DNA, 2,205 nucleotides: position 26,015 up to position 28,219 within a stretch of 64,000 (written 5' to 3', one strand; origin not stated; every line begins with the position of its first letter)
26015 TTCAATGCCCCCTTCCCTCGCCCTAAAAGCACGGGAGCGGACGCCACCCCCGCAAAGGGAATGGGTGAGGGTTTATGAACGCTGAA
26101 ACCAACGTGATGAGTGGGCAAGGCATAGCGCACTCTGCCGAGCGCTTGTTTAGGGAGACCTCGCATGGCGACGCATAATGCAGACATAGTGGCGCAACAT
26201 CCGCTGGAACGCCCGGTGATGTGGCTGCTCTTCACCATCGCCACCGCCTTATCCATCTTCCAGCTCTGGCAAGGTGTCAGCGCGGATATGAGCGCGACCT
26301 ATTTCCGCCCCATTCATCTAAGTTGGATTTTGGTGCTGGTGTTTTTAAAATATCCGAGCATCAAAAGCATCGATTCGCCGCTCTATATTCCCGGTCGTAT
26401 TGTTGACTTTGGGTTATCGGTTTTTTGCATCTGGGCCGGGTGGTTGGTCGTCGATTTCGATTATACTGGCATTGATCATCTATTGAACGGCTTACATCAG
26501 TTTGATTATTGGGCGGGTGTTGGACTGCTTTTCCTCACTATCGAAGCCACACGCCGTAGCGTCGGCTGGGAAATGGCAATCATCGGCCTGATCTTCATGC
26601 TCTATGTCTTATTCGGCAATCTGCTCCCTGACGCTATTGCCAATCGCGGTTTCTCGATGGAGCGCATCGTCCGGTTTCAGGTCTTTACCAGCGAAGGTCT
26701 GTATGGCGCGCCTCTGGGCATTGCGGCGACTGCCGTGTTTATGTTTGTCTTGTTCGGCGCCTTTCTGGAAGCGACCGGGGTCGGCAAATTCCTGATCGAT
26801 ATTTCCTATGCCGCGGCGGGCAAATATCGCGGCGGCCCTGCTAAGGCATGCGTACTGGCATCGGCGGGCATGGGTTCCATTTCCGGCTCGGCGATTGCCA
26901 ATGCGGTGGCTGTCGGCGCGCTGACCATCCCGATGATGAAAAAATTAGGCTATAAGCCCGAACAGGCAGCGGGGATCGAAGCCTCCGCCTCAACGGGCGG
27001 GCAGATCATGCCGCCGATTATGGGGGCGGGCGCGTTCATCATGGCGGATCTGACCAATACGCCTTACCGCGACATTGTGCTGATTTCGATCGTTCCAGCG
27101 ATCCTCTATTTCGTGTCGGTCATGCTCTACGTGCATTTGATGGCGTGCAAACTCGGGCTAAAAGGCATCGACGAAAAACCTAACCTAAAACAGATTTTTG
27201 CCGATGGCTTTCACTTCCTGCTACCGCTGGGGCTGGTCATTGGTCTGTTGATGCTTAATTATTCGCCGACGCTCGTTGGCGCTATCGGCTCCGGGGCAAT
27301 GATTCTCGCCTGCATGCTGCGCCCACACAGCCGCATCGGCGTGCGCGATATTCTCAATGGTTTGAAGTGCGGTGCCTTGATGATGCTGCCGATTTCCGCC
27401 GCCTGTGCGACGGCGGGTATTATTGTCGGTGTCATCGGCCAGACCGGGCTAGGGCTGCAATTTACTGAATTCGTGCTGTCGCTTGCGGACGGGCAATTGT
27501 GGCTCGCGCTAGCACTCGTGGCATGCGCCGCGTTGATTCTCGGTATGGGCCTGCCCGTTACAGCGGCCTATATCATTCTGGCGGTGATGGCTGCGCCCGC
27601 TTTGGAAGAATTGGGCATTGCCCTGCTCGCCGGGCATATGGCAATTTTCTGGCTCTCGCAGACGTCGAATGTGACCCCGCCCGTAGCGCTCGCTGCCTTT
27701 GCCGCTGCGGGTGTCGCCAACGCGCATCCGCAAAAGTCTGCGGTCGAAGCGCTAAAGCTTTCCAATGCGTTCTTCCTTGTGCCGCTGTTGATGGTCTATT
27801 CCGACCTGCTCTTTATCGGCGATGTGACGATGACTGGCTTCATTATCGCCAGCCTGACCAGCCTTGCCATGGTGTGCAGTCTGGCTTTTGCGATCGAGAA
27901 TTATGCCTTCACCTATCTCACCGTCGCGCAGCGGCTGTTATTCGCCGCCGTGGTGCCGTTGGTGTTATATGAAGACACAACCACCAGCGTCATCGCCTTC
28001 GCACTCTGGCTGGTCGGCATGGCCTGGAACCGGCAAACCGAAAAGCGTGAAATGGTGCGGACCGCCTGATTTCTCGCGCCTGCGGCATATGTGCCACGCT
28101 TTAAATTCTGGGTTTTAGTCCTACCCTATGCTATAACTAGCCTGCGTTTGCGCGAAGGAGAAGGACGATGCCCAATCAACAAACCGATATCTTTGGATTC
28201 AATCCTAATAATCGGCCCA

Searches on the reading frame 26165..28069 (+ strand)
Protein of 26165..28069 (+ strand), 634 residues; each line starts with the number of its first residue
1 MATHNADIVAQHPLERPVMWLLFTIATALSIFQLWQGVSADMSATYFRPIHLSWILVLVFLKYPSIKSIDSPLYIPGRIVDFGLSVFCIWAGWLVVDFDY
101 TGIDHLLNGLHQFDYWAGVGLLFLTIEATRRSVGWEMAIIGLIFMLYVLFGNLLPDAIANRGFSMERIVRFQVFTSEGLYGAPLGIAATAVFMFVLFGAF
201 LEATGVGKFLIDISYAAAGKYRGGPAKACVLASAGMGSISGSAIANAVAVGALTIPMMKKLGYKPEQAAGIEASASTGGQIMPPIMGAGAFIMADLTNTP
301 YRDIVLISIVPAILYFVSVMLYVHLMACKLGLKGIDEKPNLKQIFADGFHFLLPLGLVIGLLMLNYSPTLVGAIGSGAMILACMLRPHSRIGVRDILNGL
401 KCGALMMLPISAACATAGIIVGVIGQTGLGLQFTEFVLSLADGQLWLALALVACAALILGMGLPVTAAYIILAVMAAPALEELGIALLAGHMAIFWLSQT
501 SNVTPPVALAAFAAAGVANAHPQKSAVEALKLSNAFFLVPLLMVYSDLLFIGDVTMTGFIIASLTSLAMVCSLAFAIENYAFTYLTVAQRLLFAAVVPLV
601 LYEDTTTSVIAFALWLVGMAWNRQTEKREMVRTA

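Call 46: find_encoding_contigs(protein=window:26165-28069:+, flank=10000, max_places=1)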
Protein window:26165-28069:+ (634 aa): 10 contigs read that carry it; 1 place shown.
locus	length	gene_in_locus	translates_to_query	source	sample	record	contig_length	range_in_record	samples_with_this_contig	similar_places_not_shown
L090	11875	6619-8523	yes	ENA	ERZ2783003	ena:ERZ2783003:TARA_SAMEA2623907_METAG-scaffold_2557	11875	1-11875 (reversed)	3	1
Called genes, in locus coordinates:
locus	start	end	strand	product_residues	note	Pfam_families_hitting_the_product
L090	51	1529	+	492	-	PF00437:T2SSE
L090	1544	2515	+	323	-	PF00482:T2SSF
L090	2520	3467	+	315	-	PF00482:T2SSF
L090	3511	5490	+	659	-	PF00270:DEAD (weak), PF04851:ResIII, PF17757:UvrB_inter, PF27431:UvrB_3rd, PF00271:Helicase_C, PF12344:UvrB, PF02151:UVR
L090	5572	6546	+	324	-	PF16868:NMT1_3, PF09084:NMT1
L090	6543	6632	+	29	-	-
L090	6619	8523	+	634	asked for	PF06808:DctM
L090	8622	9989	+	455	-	PF06850:PHB_depo_C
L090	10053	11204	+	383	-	PF00988:CPSase_sm_chain, PF00117:GATase, PF07722:Peptidase_C26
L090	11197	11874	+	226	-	?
